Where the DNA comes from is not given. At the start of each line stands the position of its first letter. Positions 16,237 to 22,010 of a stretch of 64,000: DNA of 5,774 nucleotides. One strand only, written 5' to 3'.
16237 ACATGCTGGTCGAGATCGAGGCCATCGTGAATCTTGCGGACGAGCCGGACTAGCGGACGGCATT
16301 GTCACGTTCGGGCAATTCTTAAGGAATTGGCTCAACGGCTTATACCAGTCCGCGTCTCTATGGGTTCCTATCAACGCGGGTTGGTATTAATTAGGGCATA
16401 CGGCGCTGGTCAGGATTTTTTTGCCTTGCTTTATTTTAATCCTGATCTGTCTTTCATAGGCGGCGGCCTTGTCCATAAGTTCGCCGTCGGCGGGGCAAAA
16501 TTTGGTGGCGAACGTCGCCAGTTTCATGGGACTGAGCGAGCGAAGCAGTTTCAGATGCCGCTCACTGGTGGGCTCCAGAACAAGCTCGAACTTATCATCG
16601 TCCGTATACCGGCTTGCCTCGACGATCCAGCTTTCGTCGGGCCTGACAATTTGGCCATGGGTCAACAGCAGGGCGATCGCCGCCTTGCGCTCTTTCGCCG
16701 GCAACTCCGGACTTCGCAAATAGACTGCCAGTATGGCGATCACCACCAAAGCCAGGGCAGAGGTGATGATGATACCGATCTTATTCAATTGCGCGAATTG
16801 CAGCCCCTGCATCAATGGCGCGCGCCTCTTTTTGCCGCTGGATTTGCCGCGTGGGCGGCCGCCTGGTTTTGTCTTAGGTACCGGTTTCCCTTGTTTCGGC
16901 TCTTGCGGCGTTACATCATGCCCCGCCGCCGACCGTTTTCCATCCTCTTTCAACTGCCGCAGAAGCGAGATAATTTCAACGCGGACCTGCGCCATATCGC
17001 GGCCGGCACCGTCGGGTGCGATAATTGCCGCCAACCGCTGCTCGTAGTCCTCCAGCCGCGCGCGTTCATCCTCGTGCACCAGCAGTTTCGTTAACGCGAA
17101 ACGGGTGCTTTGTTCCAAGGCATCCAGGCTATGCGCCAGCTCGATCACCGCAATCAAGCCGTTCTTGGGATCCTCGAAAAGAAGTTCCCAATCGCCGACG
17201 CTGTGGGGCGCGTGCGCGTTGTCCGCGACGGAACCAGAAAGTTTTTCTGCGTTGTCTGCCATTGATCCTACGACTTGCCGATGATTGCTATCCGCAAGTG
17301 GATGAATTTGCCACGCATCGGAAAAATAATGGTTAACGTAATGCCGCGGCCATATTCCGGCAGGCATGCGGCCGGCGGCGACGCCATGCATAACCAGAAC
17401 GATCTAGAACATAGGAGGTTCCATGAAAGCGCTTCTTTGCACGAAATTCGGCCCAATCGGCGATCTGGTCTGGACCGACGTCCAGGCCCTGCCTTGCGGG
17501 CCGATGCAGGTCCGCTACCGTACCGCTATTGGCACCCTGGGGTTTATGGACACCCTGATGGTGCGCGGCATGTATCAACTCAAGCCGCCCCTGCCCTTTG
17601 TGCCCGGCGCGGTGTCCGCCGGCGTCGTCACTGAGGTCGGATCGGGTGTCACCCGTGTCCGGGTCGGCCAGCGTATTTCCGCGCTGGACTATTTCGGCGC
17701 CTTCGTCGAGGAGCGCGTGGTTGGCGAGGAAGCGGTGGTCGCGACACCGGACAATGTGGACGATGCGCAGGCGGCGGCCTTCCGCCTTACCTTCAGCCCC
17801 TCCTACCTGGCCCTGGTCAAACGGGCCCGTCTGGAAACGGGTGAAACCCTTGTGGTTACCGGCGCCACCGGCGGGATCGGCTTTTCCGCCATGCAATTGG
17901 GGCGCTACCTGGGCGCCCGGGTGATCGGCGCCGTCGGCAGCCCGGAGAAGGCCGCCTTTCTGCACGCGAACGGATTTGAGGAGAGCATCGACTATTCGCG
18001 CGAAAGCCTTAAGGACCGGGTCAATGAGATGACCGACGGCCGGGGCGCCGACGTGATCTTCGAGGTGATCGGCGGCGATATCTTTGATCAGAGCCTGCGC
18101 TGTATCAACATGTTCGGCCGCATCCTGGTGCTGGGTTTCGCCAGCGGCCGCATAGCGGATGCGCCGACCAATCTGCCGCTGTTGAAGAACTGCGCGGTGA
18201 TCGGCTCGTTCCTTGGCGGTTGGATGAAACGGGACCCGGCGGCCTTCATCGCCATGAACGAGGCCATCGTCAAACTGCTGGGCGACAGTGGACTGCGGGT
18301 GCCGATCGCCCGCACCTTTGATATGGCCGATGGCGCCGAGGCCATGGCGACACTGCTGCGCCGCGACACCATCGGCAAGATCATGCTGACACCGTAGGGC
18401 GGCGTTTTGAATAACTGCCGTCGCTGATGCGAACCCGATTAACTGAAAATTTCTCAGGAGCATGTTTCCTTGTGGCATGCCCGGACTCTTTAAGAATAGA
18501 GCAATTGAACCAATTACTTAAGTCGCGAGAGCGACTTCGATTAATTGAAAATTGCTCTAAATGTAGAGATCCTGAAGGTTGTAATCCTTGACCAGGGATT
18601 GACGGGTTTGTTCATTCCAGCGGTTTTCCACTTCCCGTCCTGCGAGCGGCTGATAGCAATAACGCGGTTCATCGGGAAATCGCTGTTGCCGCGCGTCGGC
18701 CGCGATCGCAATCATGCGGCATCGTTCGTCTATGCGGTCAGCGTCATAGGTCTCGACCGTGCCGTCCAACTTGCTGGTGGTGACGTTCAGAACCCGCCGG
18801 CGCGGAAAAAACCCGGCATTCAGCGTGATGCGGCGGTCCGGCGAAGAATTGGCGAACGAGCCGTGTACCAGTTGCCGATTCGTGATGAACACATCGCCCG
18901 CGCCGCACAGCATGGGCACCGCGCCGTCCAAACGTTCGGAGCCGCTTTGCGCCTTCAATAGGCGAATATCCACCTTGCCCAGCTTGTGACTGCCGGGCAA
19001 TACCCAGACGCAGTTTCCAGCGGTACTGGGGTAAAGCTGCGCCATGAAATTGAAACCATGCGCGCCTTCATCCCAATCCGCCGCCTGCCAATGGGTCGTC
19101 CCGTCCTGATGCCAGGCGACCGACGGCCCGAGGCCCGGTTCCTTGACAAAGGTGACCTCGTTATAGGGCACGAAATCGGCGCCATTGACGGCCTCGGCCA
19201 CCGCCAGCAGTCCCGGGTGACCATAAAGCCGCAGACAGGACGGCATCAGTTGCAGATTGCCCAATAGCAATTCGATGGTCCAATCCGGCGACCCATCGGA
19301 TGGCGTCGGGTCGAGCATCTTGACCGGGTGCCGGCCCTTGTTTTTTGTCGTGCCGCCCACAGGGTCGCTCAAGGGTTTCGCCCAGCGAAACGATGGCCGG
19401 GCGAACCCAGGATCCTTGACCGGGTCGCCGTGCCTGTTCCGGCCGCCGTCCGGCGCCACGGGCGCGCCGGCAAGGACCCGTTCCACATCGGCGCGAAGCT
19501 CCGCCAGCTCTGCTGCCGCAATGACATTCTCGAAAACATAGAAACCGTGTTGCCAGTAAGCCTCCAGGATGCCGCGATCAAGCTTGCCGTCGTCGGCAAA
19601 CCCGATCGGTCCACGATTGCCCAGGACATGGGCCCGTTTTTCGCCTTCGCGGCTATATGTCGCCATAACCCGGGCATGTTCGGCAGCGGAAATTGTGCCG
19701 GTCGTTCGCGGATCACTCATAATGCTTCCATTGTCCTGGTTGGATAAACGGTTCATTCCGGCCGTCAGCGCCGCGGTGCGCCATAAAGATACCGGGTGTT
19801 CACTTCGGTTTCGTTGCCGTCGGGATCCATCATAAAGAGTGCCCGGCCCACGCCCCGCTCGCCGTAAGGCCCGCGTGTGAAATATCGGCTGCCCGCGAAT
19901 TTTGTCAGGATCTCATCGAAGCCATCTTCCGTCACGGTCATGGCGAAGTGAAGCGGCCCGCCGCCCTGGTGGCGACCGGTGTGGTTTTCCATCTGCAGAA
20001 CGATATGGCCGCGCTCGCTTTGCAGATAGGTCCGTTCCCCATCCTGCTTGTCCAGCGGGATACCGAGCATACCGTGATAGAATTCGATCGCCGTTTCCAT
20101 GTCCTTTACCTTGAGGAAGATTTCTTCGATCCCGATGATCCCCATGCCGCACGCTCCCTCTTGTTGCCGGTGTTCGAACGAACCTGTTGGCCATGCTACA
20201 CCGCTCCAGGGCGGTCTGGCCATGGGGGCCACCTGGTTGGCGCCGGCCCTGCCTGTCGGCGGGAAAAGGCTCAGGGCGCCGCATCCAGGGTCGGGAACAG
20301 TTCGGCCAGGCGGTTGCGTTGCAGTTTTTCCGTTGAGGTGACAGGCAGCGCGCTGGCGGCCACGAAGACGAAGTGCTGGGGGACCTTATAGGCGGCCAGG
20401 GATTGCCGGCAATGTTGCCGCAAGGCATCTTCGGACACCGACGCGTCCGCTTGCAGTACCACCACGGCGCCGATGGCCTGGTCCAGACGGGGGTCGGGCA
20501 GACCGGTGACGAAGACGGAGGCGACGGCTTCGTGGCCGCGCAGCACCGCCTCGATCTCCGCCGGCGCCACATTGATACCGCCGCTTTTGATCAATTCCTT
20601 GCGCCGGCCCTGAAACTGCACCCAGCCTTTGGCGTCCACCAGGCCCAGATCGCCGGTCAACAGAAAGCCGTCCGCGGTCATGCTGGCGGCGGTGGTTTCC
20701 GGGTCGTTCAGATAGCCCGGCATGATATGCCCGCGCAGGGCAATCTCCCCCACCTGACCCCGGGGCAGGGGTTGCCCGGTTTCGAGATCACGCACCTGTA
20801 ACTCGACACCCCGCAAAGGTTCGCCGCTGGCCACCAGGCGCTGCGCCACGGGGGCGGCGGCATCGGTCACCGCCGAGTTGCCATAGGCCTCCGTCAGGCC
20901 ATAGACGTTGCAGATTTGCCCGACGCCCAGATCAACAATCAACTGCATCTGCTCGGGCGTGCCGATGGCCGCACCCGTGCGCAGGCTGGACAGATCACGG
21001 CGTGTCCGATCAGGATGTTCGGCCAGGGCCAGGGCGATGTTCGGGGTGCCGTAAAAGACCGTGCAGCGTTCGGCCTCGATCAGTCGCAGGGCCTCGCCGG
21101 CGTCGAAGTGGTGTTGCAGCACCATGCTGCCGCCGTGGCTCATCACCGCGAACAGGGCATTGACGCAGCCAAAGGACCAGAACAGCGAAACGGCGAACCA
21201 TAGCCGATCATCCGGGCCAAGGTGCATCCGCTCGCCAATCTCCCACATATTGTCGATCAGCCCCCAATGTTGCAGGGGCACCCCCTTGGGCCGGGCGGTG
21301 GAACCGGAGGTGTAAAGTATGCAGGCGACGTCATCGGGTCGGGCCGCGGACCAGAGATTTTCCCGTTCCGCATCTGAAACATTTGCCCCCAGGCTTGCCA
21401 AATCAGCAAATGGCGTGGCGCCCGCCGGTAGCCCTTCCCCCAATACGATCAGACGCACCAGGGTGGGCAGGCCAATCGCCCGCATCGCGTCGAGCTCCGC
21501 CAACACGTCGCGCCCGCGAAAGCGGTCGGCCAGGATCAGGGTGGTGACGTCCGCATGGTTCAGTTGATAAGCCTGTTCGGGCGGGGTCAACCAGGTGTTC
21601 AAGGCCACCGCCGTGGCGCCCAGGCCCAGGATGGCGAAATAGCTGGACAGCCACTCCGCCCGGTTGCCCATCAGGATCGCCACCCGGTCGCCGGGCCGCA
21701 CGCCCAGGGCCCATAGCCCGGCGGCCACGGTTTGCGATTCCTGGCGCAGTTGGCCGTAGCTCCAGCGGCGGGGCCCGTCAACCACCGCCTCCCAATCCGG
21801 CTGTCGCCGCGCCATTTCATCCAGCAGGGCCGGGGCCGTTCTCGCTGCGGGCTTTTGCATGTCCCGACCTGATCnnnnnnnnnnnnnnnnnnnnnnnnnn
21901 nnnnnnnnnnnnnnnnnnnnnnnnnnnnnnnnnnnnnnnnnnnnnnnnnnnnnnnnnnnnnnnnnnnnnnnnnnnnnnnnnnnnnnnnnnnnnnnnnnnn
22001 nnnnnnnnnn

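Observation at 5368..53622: AT-rich MITE/REP-like dispersed element family with terminal inverted repeats and two hairpin modules (at least 8 copies in 64 kb)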

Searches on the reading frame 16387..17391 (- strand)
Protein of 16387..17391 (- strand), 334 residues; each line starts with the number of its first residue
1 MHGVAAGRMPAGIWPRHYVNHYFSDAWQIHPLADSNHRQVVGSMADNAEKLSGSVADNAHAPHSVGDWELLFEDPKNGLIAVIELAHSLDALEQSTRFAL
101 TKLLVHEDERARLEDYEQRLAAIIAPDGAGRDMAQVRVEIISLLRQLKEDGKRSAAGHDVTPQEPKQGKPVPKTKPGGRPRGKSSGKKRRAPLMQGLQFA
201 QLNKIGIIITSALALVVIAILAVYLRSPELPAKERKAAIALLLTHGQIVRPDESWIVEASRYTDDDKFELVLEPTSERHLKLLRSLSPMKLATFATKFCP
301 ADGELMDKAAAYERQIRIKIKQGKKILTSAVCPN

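Call 41: search_protein_families(library=pfam, proteins=[window:16387-17391:-])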
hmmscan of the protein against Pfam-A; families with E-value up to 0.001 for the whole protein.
window:16387-17391:- (334 aa): 0 families

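Call 69: search_protein_families(library=ncbifam, max_evalue=0.01, proteins=[window:16387-17391:-])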
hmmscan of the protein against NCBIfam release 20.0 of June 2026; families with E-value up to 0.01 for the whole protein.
window:16387-17391:- (334 aa): 0 families

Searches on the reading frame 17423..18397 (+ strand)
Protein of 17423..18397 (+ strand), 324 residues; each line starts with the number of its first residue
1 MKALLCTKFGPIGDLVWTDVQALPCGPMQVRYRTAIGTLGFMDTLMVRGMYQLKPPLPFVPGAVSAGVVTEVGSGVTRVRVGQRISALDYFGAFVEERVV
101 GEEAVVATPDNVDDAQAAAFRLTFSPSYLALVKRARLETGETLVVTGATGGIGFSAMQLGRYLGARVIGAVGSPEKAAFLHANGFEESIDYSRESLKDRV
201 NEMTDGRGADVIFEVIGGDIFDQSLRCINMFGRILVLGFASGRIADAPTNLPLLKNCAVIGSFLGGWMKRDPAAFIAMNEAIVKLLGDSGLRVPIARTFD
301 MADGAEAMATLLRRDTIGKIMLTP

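Call 41: search_protein_families(library=pfam, proteins=[window:17423-18397:+])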
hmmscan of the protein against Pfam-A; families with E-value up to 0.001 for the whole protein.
window:17423-18397:+ (324 aa): 3 families
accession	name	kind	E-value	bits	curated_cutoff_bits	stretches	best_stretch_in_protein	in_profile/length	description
PF00107.32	ADH_zinc_N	-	1.4e-24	87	31.8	1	151-269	1-117/129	Zinc-binding dehydrogenase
PF13602.12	ADH_zinc_N_2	-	3.4e-12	47.9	27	1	184-321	2-133/134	Zinc-binding dehydrogenase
PF08240.17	ADH_N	-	1.7e-07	31.8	23.5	1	28-86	3-61/104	Alcohol dehydrogenase GroES-like domain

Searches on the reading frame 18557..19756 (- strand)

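Call 10: search_protein_families(library=pfam, proteins=[window:18557-19756:-])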
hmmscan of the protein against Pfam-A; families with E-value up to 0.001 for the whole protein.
window:18557-19756:- (399 aa): 1 family
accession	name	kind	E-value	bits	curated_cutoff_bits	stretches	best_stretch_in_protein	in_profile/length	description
PF05721.19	PhyH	-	1.8e-20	74.6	22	1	69-310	3-212/213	Phytanoyl-CoA dioxygenase (PhyH)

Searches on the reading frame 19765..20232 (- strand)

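Call 65: search_protein_families(library=pfam, max_evalue=0.00001, proteins=[window:19765-20232:-])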
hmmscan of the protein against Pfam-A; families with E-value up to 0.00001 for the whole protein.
window:19765-20232:- (155 aa): 1 family
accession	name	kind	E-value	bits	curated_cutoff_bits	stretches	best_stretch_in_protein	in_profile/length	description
PF00903.31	Glyoxalase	-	4.2e-08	34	20.6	1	35-144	2-121/121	Glyoxalase/Bleomycin resistance protein/Dioxygenase superfamily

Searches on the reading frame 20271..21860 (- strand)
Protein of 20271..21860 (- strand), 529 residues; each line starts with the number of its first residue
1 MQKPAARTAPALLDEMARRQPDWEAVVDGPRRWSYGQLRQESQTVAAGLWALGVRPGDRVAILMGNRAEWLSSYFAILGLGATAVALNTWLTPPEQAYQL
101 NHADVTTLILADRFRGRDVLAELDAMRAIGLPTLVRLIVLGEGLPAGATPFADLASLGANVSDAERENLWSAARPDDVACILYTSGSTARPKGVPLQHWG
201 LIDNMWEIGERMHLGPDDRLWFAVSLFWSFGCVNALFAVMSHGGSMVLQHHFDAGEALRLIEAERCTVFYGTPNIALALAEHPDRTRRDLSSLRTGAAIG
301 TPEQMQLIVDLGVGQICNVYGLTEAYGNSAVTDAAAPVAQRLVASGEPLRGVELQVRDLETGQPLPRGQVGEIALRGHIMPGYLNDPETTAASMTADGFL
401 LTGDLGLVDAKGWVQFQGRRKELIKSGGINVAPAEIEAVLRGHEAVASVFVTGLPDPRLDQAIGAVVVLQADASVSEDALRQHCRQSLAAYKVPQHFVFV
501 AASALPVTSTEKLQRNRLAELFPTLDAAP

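Call 65: search_protein_families(library=pfam, max_evalue=0.00001, proteins=[window:20271-21860:-])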
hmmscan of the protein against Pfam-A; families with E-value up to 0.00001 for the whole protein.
window:20271-21860:- (529 aa): 2 families
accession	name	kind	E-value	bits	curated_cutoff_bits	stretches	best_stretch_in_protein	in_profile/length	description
PF00501.34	AMP-binding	-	6.4e-81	272.5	29.9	1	14-384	2-384/384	AMP-binding enzyme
PF13193.12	AMP-binding_C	-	7.3e-16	59.3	24.5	1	435-512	1-76/76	AMP-binding enzyme C-terminal domain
